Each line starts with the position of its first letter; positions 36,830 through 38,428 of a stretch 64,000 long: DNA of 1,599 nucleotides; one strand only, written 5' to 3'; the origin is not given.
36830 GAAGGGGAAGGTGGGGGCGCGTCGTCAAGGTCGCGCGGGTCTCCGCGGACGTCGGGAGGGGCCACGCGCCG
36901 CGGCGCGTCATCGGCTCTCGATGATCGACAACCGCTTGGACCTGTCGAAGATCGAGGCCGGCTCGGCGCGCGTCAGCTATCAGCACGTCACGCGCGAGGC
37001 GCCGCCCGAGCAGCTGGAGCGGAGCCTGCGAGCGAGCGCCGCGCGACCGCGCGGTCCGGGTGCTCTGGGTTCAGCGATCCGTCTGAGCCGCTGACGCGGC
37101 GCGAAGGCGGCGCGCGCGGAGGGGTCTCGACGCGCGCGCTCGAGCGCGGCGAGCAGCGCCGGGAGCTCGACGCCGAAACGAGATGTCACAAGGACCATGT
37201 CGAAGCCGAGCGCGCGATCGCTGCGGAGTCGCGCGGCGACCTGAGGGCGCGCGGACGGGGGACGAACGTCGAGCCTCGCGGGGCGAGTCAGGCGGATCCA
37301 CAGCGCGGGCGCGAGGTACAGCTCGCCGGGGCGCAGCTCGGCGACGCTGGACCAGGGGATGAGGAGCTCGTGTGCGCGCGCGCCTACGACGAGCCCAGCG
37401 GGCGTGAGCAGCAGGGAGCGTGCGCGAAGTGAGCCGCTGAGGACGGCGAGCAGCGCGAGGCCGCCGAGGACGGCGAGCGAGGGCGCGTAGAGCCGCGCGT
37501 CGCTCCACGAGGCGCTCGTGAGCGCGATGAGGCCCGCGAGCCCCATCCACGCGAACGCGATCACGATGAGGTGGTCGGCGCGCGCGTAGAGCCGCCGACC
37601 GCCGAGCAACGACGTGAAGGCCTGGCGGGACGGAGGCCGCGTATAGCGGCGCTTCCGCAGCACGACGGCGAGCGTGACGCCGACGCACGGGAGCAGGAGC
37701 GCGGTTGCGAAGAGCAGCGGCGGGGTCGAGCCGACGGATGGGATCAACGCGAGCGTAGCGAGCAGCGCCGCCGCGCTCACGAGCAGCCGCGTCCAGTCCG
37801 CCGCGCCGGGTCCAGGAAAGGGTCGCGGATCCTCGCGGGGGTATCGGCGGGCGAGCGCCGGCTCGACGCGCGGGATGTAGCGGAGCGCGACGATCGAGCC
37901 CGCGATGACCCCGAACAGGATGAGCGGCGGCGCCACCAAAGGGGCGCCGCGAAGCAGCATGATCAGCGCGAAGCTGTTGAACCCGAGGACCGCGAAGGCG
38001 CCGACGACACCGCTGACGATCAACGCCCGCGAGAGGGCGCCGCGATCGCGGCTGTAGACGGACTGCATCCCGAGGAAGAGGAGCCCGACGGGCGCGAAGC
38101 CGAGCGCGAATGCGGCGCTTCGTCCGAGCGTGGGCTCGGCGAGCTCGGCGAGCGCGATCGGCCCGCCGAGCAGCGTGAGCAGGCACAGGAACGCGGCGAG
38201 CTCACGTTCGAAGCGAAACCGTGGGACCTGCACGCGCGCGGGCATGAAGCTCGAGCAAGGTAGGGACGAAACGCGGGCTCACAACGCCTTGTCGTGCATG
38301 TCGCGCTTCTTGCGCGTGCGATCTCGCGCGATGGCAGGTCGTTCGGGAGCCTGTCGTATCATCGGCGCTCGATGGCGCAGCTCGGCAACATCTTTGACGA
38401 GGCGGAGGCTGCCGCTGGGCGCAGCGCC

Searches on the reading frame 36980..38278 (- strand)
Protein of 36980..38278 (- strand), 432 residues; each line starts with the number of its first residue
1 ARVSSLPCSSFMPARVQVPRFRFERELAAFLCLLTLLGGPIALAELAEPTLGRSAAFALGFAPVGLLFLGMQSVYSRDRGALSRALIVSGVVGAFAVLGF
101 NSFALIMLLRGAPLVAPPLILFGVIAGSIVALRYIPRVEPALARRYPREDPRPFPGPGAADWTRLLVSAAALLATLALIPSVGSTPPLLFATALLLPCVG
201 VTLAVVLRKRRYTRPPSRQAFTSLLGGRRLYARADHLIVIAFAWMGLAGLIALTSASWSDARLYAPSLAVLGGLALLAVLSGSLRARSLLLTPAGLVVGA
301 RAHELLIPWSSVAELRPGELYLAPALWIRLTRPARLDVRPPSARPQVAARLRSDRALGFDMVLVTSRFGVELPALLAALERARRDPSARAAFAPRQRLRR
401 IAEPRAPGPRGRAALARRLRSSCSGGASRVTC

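Call 24: search_protein_families(library=pfam, proteins=[window:36980-38278:-], max_evalue=0.001)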
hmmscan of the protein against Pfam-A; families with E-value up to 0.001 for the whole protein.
window:36980-38278:- (432 aa): 0 families

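Call 26: search_protein_families(library=ncbifam, proteins=[window:36980-38278:-], max_evalue=0.001)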
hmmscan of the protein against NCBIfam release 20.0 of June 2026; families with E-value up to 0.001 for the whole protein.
window:36980-38278:- (432 aa): 0 families

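Call 42: search_protein_families(library=pfam, proteins=[window:36980-38278:-], max_evalue=1)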
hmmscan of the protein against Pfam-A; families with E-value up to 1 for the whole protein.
window:36980-38278:- (432 aa): 0 families

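Call 67: search_solved_structures(query=window:36980-38278:-, max_evalue=1)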
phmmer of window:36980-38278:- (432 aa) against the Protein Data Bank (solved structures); distinct sequences matched with E-value up to 1: 1.
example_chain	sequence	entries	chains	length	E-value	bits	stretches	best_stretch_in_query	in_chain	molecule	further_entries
8tm0_A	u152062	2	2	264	0.37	13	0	230-270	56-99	NKG2-D type II integral membrane protein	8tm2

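Call 88: predict_structure(protein=window:36980-38278:-)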
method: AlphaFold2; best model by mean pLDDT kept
length: 432 residues; sequences in the alignment: 1
mean_pLDDT: 46.6   pTM: 0.30
mean pLDDT of the five models: 46.6, 45.6, 40.7, 38.0, 35.3
residues with pLDDT >= 90: 0; 70-90: 2; 50-70: 184; < 50: 246
segments of 3 or more residues with pLDDT < 50: 1-10, 12-27, 30-32, 34-36, 71-78, 97-108, 134-136, 138-140, 146-160, 209-236, 290-301, 303-376, 387-408, 425-432
pLDDT, mean of each block of 10 residues (from residue 1): 38 33 44 50 52 52 53 47 50 48 47 52 54 50 50 44 59 68 60 63 54 40 35 45 57 51 55 58 51 48 41 35 29 26 32 31 31 46 48 36 43 59 44 31
secondary structure, 60 per line:
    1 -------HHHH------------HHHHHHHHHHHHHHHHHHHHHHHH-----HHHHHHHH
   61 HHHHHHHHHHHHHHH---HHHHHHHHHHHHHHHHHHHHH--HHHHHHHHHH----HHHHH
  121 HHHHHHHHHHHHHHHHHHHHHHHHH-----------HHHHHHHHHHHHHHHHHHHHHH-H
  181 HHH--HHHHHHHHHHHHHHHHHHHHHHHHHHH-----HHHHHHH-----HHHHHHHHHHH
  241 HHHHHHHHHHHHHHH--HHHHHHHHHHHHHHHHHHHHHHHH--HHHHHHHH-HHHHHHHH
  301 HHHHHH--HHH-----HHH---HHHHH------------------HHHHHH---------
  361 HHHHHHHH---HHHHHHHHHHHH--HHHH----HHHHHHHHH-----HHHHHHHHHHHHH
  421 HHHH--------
elements in order: H8-11 H24-47 H53-75 H79-99 H102-111 H116-145 H157-178 H180-183 H186-212 H218-224 H230-255 H258-281 H284-291 H293-306 H323-327 H346-351 H361-368 H372-383 H386-389 H394-402 H408-424
